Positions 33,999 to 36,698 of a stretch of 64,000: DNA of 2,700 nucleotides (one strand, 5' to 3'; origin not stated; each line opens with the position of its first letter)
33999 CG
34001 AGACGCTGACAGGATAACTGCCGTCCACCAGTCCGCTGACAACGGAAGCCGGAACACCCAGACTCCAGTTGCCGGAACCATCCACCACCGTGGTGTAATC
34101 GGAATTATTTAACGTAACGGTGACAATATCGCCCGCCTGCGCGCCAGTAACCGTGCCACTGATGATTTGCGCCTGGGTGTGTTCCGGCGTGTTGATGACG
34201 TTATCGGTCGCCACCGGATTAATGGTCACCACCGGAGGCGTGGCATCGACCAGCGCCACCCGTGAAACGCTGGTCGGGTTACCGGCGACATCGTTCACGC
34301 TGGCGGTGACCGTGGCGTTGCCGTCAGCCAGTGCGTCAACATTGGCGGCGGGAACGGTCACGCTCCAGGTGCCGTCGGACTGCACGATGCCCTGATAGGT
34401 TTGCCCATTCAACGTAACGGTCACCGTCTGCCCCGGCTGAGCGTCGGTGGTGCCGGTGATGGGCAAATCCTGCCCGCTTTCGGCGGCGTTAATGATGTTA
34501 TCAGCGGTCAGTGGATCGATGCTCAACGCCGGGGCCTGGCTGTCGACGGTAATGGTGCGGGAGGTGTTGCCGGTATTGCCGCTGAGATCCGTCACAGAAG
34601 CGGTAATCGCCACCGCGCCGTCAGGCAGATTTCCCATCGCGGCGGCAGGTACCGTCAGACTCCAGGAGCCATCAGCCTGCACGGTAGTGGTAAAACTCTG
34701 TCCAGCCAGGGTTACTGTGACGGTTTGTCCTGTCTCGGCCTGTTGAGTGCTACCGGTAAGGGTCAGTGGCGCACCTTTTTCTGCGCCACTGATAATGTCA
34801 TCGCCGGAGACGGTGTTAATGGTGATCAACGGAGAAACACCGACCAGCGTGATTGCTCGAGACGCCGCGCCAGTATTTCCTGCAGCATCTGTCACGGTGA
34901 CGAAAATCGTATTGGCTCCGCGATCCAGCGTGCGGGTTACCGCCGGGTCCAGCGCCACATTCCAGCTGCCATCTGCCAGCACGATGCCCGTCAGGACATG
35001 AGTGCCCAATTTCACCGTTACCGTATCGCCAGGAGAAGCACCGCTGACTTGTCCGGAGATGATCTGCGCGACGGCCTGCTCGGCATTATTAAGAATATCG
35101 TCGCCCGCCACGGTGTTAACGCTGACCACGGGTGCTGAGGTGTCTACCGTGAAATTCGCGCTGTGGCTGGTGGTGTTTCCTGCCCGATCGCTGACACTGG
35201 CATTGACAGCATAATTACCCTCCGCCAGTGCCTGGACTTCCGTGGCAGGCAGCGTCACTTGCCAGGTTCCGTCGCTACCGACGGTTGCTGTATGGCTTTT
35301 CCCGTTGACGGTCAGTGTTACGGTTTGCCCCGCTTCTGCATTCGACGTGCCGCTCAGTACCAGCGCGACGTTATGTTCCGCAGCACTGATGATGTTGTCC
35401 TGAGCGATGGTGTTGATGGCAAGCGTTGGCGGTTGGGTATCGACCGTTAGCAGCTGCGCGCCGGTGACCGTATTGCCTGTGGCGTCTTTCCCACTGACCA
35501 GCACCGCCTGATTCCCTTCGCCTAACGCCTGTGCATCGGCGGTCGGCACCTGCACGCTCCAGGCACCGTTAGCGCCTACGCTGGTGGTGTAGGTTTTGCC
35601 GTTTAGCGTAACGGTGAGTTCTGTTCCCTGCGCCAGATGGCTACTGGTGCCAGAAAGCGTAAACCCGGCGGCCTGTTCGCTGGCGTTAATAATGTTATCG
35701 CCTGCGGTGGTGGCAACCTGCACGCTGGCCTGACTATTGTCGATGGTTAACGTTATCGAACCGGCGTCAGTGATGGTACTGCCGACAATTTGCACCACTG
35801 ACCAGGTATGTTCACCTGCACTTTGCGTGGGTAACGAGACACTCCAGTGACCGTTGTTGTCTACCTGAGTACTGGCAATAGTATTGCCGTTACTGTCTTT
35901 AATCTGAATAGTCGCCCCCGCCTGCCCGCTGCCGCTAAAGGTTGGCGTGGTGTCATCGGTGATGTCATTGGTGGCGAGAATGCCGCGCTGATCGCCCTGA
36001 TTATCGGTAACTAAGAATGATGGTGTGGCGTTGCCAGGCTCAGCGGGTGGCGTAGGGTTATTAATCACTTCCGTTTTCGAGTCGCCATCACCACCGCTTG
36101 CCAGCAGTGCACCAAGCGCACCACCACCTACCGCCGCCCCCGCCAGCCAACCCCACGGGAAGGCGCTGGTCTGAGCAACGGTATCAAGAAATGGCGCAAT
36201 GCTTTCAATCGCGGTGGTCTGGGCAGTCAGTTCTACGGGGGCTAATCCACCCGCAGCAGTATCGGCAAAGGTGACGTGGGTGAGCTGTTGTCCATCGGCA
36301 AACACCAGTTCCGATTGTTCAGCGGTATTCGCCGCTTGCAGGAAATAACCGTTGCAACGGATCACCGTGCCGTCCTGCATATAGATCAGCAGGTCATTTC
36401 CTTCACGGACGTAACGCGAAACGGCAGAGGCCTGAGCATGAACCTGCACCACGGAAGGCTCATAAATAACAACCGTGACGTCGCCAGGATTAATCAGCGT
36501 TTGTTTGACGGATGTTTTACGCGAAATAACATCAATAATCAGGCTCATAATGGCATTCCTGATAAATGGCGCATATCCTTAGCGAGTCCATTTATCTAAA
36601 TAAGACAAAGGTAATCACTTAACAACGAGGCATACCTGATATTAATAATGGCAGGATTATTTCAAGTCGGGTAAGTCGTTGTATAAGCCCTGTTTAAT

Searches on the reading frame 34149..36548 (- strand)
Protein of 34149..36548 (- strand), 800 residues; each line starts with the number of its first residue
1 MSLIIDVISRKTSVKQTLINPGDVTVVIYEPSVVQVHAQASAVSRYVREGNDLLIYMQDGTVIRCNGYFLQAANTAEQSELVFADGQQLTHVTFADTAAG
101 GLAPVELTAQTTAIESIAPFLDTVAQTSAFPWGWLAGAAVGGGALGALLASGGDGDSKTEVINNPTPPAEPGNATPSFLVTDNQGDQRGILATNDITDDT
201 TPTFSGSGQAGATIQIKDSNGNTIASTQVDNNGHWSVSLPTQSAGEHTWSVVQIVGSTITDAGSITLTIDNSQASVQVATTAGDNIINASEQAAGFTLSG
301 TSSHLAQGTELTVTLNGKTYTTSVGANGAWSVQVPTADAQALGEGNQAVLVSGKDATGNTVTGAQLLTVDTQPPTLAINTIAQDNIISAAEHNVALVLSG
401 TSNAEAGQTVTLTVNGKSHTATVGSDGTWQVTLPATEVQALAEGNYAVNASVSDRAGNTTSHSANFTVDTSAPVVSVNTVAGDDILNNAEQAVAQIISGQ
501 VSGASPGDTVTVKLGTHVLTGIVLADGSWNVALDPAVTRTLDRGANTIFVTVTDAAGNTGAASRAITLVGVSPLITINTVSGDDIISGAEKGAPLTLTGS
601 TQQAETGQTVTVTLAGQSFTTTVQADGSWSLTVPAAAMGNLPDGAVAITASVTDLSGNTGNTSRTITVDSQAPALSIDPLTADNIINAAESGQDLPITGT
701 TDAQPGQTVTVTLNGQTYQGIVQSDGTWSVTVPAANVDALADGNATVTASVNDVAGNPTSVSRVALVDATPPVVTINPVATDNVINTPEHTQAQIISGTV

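Call 5: search_protein_families(library=pfam, proteins=[window:34149-36548:-], max_evalue=0.01)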
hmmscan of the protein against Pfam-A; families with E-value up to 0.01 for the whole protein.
window:34149-36548:- (800 aa): 14 families
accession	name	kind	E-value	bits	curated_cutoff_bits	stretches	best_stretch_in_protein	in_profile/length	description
PF19077.6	Big_13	-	2.1e-45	153.8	27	6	396-470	29-102/102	Bacterial Ig-like domain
PF17936.7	Big_6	-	1.5e-23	83.2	27.6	2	195-252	9-65/83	Bacterial Ig domain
PF22783.1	BapA_N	-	5.3e-19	68.6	27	1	5-132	4-122/123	BapA, prefix-like domain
PF13750.12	Big_3_3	-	6.5e-10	39.3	27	1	437-496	8-72/157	Bacterial Ig-like domain (group 3)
PF09136.16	Glucodextran_B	-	2.8e-07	30.8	27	0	593-669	17-82/83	Glucodextranase, domain B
PF15418.12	DUF4625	-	8.9e-06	26.5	27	0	430-467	96-129/131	Domain of unknown function (DUF4625)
PF12245.14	Big_3_2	-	1.5e-05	25.6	23.3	0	403-469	58-121/122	Bacterial Ig-like domain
PF22479.2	Pam3_gp18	-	0.00071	20.4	24.2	0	702-745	8-52/101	Cyanophage baseplate Pam3 plug gp18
PF16403.11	Bact_surface_Ig-like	-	0.00084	19.8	27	0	418-462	23-65/71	Bacterial surface protein, Ig-like domain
PF11141.13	DUF2914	-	0.0025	17.9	23.6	0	326-344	39-57/62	Protein of unknown function (DUF2914)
PF18614.7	RNase_II_C_S1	-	0.0026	18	26.6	0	697-713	28-44/59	RNase II-type exonuclease C-terminal S1 domain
PF08669.17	GCV_T_C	-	0.0039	17.5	25.9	0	391-423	41-73/80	Glycine cleavage T-protein C-terminal barrel domain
PF15997.11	DUF4772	-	0.0053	17.9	27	0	702-724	77-99/112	Domain of unknown function (DUF4772)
PF25262.1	DUF7862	-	0.0092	16.5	27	0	707-733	29-55/85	Domain of unknown function (DUF7862)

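Call 9: search_protein_families(library=ncbifam, proteins=[window:34149-36548:-], max_evalue=0.01)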
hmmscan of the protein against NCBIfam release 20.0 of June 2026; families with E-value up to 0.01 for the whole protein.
window:34149-36548:- (800 aa): 6 families
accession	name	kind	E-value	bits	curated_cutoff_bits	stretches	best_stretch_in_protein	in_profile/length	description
NF033510.3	Ca_tandemer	repeat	1.6e-158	515.7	50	7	664-758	2-95/96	Ca2+-stabilized repeat-containing adhesin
NF047714.1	adhesin_SiiEA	exception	4.5e-153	507.3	425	1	1-230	1-229/229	BapA-related adhesin SiiEA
NF012196.1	Ig_like_ice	domain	1.6e-66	220.9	50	6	652-737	3-98/108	Ig-like domain-containing protein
NF033677.1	biofilm_BapA_N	domain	7.5e-20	70.6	35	1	5-69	1-63/64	BapA prefix-like domain-containing protein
NF040520.1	Ig_like_BLP2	equivalog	3.4e-17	61.9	750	2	176-257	513-595/730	Ig-like repeat protein Blp2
NF058648.1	ECF_sub_HI1622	equivalog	0.0069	16.4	100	1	204-248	33-77/180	NikL family nickel/cobalt ECF transporter subunit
